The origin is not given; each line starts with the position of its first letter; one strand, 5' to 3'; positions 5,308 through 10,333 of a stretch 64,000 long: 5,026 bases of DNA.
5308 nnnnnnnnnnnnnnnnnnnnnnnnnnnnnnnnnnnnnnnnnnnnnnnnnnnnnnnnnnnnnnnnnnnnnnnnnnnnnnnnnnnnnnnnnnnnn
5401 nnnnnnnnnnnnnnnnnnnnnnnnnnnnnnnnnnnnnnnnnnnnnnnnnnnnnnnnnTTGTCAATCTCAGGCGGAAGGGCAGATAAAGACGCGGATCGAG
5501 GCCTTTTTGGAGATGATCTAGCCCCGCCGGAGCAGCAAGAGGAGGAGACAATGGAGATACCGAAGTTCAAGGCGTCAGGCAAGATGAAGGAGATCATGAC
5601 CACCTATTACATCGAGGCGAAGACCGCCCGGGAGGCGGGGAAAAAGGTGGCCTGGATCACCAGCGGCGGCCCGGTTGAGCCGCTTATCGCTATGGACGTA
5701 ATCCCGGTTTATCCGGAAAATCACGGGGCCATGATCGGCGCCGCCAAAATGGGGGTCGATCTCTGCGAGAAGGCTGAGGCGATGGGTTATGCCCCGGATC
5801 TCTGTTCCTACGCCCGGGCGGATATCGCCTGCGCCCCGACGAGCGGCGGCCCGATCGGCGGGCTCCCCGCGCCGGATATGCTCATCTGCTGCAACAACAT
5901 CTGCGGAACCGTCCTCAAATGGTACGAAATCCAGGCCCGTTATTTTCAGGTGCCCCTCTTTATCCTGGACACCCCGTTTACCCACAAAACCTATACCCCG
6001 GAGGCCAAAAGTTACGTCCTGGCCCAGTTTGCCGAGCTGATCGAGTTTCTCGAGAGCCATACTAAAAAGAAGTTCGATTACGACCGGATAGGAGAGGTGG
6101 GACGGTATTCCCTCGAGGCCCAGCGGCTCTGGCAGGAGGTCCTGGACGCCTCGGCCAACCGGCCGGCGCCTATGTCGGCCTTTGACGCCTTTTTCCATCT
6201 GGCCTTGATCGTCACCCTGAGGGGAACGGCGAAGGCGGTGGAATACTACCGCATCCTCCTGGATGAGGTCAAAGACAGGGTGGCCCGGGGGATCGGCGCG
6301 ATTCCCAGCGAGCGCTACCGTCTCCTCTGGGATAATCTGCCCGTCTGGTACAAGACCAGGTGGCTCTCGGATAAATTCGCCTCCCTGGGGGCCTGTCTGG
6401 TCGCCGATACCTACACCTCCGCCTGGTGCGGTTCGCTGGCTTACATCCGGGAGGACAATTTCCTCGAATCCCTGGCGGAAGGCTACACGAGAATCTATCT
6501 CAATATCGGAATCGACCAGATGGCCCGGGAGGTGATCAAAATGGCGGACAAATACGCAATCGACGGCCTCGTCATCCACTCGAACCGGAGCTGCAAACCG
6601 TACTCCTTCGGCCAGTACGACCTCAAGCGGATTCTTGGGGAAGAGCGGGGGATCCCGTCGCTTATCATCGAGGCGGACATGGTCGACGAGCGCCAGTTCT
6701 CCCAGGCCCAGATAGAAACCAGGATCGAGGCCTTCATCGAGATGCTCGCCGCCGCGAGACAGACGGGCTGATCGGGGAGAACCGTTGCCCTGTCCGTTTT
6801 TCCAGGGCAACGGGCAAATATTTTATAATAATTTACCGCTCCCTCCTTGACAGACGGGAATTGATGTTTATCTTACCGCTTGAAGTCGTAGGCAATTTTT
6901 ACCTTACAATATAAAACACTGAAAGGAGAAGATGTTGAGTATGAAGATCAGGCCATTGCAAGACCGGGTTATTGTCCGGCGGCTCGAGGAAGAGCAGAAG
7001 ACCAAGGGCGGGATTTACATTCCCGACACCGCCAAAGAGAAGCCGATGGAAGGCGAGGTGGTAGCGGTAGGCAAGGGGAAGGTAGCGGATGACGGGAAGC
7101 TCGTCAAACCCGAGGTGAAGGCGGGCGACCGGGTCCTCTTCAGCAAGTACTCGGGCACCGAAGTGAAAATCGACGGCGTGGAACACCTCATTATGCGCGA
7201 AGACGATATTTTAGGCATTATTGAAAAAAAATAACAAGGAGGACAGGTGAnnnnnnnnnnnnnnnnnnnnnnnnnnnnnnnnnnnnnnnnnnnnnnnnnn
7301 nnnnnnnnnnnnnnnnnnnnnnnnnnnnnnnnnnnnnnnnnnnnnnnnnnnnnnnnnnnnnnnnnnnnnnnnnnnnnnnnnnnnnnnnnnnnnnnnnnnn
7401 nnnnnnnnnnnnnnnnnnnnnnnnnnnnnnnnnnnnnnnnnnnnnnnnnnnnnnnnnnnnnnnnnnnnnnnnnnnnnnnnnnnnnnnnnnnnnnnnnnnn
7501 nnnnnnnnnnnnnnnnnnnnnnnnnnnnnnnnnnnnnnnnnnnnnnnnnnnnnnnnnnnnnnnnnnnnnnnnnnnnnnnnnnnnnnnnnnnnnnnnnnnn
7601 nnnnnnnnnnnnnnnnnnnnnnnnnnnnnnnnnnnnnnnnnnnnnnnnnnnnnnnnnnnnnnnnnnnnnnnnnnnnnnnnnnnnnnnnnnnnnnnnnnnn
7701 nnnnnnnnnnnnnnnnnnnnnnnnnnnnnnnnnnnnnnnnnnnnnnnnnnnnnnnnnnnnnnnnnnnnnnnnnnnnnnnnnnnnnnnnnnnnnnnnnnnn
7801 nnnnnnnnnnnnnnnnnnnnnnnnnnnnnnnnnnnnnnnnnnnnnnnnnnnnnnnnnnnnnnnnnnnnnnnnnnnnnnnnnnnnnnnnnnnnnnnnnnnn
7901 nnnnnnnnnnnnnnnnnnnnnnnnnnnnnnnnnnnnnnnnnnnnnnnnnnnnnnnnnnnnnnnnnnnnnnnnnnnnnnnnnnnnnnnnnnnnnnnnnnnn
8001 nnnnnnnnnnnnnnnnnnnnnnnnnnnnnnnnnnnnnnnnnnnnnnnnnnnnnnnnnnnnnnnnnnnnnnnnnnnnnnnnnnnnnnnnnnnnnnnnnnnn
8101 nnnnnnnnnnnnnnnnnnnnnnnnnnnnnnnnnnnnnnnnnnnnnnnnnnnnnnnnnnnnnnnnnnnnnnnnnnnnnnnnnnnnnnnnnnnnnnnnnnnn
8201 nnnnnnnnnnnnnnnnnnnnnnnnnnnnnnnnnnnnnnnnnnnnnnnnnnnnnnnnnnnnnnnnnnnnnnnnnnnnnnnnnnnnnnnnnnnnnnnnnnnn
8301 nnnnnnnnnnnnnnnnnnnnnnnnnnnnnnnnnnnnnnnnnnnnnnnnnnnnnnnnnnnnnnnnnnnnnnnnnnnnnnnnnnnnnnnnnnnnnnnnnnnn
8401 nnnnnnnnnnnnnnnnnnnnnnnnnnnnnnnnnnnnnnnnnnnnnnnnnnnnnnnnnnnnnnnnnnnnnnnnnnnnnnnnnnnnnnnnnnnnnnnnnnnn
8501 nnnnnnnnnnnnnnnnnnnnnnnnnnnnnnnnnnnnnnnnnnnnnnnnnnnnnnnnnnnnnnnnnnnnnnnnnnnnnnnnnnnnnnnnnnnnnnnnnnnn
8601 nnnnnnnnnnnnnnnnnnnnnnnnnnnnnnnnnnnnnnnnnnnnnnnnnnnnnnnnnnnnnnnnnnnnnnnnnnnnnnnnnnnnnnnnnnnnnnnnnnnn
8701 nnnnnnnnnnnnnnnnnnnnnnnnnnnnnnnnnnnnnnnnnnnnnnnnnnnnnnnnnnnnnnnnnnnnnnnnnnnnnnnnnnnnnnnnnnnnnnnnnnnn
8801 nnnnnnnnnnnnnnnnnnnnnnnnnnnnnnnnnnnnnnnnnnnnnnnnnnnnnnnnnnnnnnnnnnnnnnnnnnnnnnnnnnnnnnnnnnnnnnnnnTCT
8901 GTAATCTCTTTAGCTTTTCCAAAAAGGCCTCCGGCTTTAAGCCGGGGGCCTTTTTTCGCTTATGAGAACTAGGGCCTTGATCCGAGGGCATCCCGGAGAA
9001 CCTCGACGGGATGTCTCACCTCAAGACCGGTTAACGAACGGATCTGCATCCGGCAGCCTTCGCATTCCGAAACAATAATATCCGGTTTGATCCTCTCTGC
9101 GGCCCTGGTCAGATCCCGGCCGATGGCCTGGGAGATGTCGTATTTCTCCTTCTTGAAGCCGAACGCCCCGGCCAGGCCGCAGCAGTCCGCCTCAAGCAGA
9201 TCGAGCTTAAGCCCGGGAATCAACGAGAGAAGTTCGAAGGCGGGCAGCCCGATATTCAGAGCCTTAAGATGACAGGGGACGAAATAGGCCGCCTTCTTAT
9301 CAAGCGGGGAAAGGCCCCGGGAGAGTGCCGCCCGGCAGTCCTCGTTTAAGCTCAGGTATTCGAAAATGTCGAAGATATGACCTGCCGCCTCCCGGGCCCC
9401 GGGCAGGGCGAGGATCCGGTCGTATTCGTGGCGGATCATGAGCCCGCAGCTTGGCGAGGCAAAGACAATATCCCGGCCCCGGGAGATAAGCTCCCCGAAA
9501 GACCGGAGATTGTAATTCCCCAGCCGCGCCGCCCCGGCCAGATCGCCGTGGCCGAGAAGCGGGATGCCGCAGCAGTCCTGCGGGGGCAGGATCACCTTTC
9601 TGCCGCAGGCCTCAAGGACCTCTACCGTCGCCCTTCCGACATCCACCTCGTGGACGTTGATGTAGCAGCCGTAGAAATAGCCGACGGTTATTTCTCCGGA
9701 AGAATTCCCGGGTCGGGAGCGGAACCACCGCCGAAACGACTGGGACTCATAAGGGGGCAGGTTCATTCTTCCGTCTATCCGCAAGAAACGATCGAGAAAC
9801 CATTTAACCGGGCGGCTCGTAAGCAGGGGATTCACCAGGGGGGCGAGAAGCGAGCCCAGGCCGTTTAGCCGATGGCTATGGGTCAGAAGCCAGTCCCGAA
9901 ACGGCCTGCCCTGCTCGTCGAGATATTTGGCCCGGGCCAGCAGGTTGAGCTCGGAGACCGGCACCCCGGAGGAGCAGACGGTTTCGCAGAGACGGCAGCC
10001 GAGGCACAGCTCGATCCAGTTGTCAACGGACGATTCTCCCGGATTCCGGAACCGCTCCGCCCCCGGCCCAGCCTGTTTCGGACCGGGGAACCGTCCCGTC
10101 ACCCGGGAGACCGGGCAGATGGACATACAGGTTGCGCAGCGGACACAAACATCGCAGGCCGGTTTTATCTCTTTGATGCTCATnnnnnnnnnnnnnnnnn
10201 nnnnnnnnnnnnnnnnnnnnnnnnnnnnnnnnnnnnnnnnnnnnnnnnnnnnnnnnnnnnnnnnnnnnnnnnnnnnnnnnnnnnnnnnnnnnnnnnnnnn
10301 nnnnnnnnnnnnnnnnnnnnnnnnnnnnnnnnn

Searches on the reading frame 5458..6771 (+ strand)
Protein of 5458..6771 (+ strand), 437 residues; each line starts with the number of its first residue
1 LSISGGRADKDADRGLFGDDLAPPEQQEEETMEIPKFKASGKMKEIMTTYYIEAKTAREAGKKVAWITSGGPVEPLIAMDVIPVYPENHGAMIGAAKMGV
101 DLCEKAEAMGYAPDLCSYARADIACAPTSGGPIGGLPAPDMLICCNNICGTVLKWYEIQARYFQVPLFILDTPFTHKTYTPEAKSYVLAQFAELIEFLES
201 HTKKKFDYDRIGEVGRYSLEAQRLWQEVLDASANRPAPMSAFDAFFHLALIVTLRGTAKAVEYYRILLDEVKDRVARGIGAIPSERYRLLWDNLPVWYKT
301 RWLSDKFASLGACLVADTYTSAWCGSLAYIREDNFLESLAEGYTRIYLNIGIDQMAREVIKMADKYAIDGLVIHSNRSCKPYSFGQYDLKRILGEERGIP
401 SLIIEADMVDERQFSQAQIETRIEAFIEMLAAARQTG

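Call 40: search_protein_families(library=pfam, proteins=[window:5458-6771:+], max_evalue=0.00001)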
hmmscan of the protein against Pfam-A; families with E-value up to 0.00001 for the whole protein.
window:5458-6771:+ (437 aa): 1 family
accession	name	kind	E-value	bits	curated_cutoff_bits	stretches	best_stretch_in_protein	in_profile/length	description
PF06050.19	HGD-D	-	4.9e-84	283.2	28.4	1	72-430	5-342/342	2-hydroxyglutaryl-CoA dehydratase, D-component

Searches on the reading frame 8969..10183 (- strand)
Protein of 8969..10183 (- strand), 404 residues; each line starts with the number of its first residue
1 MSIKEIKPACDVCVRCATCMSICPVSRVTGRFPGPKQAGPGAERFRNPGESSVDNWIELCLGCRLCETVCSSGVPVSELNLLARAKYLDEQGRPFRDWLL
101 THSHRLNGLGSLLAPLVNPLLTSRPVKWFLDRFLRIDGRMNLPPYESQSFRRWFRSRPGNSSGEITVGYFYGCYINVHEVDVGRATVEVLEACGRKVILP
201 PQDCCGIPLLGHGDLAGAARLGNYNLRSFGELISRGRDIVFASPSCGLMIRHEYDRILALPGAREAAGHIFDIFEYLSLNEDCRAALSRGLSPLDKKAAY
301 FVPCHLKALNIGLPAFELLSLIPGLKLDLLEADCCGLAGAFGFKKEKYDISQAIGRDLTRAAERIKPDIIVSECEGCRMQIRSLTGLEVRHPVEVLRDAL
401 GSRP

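Call 3: search_protein_families(library=pfam, proteins=[window:8969-10183:-], max_evalue=0.1)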
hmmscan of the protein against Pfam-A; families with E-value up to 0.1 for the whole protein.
window:8969-10183:- (404 aa): 11 families
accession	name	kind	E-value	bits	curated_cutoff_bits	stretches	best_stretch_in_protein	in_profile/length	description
PF02754.22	CCG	-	2.2e-22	79.4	20.6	2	299-382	2-85/85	Cysteine-rich domain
PF13183.11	Fer4_8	-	1.5e-10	41.9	27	1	11-74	3-68/68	4Fe-4S dicluster domain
PF12838.12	Fer4_7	-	2.7e-06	28.2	27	1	13-74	2-52/52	4Fe-4S dicluster domain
PF13534.11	Fer4_17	-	1.2e-05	26.2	22.2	1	13-74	2-60/61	4Fe-4S dicluster domain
PF13187.11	Fer4_9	-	4.2e-05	23.9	27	1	13-73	2-50/52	4Fe-4S dicluster domain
PF12837.12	Fer4_6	-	0.0013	19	25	1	58-74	7-23/24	4Fe-4S binding domain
PF13237.11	Fer4_10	-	0.0086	16.4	25.5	0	11-70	7-52/53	4Fe-4S dicluster domain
PF00037.32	Fer4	-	0.016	15.4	21.1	0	11-25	6-20/24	4Fe-4S binding domain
PF14697.11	Fer4_21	-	0.018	15.6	35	0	58-70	39-51/59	4Fe-4S dicluster domain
PF13484.11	Fer4_16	-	0.048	14.9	30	1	13-71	2-64/66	4Fe-4S double cluster binding domain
PF12800.12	Fer4_4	-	0.071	14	24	0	11-25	2-16/17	4Fe-4S binding domain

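Call 4: search_protein_families(library=ncbifam, proteins=[window:8969-10183:-], max_evalue=0.1)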
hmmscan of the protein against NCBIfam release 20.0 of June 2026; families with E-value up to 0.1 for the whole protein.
window:8969-10183:- (404 aa): 19 families
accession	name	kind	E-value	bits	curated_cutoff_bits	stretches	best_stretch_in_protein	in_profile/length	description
NF008369.0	PRK11168.1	equivalog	2.8e-122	408.5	278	1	9-401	9-400/401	anaerobic glycerol-3-phosphate dehydrogenase subunit C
TIGR03379.1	glycerol3P_GlpC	equivalog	3.6e-87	292.7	279.9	1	10-400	4-396/397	anaerobic glycerol-3-phosphate dehydrogenase subunit GlpC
NF045670.1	quin_L_LdhH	equivalog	7.8e-40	136.8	800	1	12-389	305-698/706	L-lactate dehydrogenase (quinone) large subunit LdhH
NF004898.0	PRK06259.1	equivalog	1.6e-28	99.6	385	2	163-384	260-467/488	fumarate reductase (CoM/CoB) subunit TfrB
NF008434.0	PRK11274.1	equivalog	9.8e-23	80.7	333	1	10-400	22-407/409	glycolate oxidase subunit GlcF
NF049975.1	2HglutDHaseYdiJ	equivalog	2.7e-21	75.1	1350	1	53-398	665-1016/1018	D-2-hydroxyglutarate dehydrogenase YdiJ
TIGR00273.1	TIGR00273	equivalog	7.7e-06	25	444.8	1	13-93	295-377/432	LutB/LldF family L-lactate oxidation iron-sulfur protein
NF045663.1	diclust_near_Sec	equivalog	1.1e-05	23.8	530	1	15-91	310-386/759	pyridine nucleotide-disulfide oxidoreductase/dicluster-binding protein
NF041890.1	hdrC_Methbact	equivalog_domain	0.00029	20.5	270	1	13-90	31-104/192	ferredoxin:CoB-CoM heterodisulfide reductase subunit HdrC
NF041837.1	rnfC_Methano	equivalog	0.0009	18.2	650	1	10-79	357-418/438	Rnf electron transport complex subunit RnfC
TIGR01971.1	NuoI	subfamily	0.0021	17.7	113.05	1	35-73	19-58/121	NADH-quinone oxidoreductase, chain I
NF004540.0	PRK05888.2-1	equivalog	0.0025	17.4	215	1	10-76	43-104/139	NADH-quinone oxidoreductase subunit NuoI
TIGR00314.1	cdhA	equivalog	0.0025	15.7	781.3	1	8-90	396-469/784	CO dehydrogenase/acetyl-CoA synthase complex subunit alpha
TIGR03288.1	CoB_CoM_SS_B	equivalog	0.011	15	345.15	0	328-380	34-83/290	CoB--CoM heterodisulfide reductase subunit B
TIGR00384.1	dhsB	subfamily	0.028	13.9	88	0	11-37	140-166/222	succinate dehydrogenase and fumarate reductase iron-sulfur protein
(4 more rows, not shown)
